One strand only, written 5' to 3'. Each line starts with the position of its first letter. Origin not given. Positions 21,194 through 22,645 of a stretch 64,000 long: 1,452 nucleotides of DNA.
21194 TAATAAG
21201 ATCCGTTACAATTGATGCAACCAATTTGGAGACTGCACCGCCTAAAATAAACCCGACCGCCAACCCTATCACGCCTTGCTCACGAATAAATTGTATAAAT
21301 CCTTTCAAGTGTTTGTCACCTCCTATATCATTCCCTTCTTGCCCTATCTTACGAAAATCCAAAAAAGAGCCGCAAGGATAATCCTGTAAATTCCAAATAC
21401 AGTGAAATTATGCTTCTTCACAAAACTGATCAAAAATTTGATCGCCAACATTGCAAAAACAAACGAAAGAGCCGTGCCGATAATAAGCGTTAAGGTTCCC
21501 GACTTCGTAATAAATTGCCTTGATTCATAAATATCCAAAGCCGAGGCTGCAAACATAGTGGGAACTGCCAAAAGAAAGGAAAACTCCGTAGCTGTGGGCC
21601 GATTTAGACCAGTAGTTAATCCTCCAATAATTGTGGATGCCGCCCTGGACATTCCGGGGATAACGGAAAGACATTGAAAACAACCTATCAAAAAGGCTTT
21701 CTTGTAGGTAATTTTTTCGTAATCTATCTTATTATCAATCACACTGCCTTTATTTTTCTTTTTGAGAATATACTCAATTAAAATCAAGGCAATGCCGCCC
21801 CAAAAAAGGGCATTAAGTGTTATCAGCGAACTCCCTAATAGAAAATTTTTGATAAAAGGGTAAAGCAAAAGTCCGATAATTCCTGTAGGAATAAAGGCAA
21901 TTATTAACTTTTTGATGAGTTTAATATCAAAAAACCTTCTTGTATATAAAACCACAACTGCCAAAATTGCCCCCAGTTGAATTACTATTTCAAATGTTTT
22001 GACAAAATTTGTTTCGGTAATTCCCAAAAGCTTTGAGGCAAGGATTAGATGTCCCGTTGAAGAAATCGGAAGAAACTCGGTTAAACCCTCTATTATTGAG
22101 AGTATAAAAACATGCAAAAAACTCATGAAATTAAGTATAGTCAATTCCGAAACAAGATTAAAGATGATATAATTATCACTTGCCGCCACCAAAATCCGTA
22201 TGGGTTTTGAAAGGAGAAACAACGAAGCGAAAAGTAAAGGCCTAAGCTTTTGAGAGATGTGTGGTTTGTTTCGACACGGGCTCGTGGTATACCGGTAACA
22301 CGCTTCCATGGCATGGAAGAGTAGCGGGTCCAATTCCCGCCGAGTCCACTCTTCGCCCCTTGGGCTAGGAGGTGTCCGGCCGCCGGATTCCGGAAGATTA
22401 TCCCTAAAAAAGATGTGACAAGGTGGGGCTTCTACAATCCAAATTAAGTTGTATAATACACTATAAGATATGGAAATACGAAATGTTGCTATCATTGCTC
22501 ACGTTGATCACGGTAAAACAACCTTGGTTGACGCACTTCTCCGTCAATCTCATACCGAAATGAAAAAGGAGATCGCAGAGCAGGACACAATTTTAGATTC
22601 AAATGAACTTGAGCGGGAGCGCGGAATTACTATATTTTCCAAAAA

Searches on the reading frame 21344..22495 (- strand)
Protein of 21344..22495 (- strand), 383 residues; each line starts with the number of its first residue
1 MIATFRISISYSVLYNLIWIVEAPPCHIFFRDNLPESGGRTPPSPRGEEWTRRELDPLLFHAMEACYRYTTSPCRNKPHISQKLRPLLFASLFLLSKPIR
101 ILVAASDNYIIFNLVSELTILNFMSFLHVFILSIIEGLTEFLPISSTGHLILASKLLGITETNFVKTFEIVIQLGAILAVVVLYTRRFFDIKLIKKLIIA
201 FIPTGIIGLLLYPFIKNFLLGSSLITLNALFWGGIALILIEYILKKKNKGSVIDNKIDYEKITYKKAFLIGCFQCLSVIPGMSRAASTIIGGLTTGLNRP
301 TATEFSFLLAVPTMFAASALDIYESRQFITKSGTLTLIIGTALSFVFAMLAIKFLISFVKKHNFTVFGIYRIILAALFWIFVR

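Call 65: search_protein_families(library=pfam, proteins=[window:21344-22495:-], max_evalue=0.001)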
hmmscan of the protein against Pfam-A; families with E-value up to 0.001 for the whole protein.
window:21344-22495:- (383 aa): 1 family
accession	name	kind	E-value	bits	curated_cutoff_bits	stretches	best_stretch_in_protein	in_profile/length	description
PF02673.24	BacA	-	2.4e-73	247.4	33.4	1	130-376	2-256/257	Bacitracin resistance protein BacA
